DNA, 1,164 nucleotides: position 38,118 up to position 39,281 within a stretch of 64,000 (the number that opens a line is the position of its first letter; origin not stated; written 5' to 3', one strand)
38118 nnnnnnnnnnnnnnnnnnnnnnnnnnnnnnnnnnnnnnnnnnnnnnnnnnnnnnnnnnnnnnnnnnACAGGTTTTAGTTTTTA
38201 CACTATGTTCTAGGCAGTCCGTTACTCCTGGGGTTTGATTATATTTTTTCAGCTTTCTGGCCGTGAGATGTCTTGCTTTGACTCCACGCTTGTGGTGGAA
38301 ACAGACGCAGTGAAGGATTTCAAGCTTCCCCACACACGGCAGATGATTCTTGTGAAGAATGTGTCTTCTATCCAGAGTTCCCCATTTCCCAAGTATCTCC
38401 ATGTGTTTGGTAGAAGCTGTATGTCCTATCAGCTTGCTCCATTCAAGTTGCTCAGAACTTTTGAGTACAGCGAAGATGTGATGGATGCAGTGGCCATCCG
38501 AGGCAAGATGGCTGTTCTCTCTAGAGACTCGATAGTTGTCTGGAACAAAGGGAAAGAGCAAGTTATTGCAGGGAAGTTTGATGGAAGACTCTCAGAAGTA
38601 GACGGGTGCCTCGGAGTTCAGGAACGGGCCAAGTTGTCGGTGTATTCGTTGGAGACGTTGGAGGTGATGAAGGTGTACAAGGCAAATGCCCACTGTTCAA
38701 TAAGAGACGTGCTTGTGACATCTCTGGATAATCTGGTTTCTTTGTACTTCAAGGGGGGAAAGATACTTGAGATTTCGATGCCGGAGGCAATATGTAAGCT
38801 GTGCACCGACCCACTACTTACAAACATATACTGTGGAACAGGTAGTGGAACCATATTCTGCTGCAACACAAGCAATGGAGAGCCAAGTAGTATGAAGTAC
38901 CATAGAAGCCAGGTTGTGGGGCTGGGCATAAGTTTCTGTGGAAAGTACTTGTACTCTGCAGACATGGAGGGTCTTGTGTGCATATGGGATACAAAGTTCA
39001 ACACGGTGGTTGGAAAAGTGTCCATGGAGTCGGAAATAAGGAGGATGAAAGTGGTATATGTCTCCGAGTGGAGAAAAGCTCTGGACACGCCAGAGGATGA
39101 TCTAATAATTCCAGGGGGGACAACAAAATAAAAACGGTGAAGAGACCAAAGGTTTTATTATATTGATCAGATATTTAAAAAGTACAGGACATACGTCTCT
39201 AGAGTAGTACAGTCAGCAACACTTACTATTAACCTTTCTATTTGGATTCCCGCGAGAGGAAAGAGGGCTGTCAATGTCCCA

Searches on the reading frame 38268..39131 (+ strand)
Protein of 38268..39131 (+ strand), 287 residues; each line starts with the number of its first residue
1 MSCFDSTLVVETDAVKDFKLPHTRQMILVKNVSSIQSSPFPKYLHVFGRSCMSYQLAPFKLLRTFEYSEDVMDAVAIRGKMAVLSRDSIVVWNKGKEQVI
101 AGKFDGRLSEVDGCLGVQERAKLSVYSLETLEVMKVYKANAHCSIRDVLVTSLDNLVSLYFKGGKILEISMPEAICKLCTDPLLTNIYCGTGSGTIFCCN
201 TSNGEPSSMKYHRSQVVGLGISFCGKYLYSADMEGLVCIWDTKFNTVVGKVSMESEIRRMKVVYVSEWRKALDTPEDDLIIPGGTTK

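Call 45: search_protein_families(library=pfam, proteins=[window:38268-39131:+], max_evalue=0.001)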
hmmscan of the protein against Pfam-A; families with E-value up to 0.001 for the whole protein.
window:38268-39131:+ (287 aa): 7 families
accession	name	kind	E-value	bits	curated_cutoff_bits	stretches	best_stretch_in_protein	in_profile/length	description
PF23393.2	Beta-prop_WDR90_POC16_2nd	-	5.7e-08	32.7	60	1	171-245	35-110/291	WDR90/POC16, second beta-propeller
PF24807.1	WD40_CDC20-Fz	-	4.1e-06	26.8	200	1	185-249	104-171/292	CDC20/Fizzy WD40 domain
PF24817.1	WD40_WDHD1_1st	-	1.2e-05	25.1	109.9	1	170-255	84-170/291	WDHD1 first WD40 domain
PF25174.1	Beta-prop_THOC3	-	0.00017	21.2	305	1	184-257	141-216/272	THOC3 beta-propeller domain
PF23383.1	Beta-prop_IFT140_1st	-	0.00028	20.2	27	1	176-243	64-132/406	IFT140 first beta-propeller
PF00400.38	WD40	-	0.00043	21.2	27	0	209-241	7-39/39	WD domain, G-beta repeat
PF24796.1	WDR55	-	0.00095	18.7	200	0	168-262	3-102/296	WDR55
